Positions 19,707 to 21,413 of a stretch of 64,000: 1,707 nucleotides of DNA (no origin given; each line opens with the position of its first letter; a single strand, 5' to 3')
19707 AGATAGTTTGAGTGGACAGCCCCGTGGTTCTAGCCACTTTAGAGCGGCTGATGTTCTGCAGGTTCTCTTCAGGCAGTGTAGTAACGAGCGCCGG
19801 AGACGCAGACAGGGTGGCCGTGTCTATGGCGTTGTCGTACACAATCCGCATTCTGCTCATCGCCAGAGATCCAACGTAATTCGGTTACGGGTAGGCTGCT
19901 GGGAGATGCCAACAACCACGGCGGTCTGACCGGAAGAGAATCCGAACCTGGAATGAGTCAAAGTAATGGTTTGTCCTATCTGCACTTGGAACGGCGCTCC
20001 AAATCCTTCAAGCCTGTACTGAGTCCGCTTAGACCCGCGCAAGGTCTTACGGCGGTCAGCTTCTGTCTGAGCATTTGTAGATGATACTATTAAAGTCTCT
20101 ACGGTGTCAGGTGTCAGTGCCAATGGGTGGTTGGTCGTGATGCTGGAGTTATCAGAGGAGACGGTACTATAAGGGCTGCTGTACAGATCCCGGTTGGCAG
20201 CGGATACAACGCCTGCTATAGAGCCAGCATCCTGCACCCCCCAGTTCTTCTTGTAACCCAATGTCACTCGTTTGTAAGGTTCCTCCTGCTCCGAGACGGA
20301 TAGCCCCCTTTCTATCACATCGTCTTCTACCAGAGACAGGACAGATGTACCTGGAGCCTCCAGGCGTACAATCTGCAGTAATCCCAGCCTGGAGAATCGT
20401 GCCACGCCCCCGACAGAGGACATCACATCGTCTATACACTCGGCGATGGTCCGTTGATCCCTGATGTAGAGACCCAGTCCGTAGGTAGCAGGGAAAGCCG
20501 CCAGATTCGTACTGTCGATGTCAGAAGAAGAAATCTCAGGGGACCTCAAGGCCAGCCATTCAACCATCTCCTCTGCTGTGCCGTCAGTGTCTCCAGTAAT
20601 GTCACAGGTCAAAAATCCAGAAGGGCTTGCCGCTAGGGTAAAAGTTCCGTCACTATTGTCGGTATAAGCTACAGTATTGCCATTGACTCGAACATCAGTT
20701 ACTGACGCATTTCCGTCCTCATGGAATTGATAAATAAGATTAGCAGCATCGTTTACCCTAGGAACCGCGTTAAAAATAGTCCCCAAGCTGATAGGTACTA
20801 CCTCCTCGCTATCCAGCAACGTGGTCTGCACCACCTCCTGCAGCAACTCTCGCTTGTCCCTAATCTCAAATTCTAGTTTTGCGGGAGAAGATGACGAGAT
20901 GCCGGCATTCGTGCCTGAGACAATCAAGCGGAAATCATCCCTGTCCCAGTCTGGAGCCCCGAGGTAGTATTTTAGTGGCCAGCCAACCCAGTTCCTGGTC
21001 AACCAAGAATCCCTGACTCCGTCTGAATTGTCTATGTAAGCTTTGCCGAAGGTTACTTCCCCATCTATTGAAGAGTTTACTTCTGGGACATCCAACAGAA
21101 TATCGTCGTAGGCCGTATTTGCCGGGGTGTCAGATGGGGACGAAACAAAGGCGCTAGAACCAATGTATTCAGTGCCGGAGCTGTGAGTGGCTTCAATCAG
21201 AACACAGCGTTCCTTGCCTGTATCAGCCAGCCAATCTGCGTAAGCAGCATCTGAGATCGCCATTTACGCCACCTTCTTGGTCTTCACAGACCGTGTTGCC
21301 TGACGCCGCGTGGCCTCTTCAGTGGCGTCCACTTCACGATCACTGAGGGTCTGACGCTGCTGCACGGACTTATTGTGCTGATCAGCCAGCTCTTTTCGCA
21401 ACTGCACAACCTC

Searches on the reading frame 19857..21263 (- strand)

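Call 22: search_protein_families(library=phrogs, proteins=[window:19857-21263:-])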
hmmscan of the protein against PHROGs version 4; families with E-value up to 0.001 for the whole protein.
window:19857-21263:- (468 aa): 1 family
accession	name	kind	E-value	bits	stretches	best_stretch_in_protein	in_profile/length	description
phrog_8917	-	unknown function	5.2e-63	214.4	1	5-467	83-608/613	-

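Call 23: search_protein_families(library=pfam, proteins=[window:19857-21263:-], max_evalue=0.01)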
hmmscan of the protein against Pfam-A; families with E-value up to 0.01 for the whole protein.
window:19857-21263:- (468 aa): 0 families
